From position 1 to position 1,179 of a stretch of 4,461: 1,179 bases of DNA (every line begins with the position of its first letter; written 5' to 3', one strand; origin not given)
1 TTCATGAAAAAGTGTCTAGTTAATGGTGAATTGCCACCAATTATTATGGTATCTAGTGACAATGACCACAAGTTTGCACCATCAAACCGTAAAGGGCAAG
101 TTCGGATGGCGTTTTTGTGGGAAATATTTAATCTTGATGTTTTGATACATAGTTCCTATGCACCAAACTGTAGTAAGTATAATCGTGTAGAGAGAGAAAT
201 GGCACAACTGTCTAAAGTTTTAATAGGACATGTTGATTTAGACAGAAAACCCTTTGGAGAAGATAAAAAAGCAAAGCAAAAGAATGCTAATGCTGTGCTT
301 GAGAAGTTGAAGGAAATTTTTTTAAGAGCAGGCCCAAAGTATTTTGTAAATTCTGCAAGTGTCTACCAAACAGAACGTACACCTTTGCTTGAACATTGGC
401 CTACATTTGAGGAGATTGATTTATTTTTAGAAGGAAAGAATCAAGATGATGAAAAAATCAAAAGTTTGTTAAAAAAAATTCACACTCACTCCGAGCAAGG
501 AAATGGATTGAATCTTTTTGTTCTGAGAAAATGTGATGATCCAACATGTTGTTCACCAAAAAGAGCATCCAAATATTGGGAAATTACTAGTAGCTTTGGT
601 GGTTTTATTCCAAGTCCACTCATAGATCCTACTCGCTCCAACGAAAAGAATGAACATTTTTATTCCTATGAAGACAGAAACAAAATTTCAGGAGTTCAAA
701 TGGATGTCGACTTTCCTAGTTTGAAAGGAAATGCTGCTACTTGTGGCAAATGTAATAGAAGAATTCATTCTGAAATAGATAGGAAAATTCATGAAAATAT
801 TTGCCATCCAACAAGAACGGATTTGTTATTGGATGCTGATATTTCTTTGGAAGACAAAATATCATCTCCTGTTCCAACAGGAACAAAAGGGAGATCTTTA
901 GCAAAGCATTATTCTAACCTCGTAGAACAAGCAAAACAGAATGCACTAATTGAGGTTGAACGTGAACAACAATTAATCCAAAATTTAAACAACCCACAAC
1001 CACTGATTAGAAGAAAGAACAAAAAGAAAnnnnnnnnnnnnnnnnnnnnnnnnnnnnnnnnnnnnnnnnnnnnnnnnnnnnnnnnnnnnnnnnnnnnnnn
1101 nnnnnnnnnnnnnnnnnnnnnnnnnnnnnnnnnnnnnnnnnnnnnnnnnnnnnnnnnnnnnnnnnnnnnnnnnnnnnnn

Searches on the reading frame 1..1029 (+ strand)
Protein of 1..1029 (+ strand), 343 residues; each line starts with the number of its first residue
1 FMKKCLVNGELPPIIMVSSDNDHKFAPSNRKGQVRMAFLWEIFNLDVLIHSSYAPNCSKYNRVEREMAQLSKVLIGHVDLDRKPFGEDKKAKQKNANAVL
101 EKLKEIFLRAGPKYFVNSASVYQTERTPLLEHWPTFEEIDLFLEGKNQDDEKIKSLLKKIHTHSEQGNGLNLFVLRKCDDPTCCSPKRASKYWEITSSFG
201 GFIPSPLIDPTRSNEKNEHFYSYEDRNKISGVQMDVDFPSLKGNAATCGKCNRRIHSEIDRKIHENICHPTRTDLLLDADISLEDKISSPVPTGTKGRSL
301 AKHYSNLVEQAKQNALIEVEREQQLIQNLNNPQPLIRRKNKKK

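Call 4: search_protein_families(library=pfam, proteins=[window:1-1029:+], max_evalue=1)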
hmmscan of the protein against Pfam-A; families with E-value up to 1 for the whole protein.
window:1-1029:+ (343 aa): 2 families
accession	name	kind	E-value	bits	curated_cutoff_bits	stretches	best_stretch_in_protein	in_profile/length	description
PF07592.17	DDE_Tnp_ISAZ013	-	0.069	12.6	26.9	1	15-76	183-244/308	Rhodopirellula transposase DDE domain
PF08149.16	BING4CT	-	0.21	11.8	23.7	0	139-162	50-73/79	BING4CT (NUC141) domain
